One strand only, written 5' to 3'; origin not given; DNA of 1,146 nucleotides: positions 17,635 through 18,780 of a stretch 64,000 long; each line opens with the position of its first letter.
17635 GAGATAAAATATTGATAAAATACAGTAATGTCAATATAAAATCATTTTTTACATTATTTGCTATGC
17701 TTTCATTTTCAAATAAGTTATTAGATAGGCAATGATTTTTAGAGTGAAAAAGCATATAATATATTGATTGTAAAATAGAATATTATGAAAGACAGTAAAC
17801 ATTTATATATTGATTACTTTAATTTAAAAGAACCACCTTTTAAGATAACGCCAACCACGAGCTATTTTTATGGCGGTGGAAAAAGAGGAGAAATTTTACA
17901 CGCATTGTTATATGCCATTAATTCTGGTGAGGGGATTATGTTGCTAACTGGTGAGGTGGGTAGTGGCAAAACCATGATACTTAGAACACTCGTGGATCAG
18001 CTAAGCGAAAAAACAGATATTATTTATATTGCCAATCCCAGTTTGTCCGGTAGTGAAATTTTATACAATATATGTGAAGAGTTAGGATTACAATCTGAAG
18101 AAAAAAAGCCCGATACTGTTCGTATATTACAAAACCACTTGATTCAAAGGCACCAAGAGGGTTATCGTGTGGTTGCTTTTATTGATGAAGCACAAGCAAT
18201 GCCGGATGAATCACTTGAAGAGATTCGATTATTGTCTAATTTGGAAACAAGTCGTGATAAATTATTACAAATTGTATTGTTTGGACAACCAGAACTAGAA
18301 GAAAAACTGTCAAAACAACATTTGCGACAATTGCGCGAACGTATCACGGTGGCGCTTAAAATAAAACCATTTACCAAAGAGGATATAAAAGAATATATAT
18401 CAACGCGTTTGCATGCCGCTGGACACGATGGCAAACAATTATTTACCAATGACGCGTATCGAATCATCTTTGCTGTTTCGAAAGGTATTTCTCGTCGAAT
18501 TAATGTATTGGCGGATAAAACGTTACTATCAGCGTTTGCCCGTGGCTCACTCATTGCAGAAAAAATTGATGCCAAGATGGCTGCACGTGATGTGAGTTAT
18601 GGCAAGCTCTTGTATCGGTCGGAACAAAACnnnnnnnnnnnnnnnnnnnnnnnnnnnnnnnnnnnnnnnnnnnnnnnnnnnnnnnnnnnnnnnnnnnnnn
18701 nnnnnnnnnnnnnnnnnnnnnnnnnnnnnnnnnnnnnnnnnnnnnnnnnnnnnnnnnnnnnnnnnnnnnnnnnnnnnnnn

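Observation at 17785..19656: ExeA/GspA-like AAA+ protein with SPOR-like peptidoglycan domain and polymorphic acidic tandem repeat, 3 kb from the secretin cluster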

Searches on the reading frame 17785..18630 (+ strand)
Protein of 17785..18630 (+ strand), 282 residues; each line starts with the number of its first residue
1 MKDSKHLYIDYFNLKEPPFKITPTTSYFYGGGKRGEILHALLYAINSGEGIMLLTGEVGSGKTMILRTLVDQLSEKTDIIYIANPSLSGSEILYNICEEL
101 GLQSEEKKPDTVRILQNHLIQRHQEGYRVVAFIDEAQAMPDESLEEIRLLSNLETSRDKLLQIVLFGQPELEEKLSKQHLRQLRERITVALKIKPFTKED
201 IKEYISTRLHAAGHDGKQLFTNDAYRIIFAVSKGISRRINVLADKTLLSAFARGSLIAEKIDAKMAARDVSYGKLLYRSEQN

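Call 89: search_solved_structures(query=window:17785-18630:+, max_evalue=0.001)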
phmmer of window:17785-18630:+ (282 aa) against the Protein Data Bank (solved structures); distinct sequences matched with E-value up to 0.001: 0.
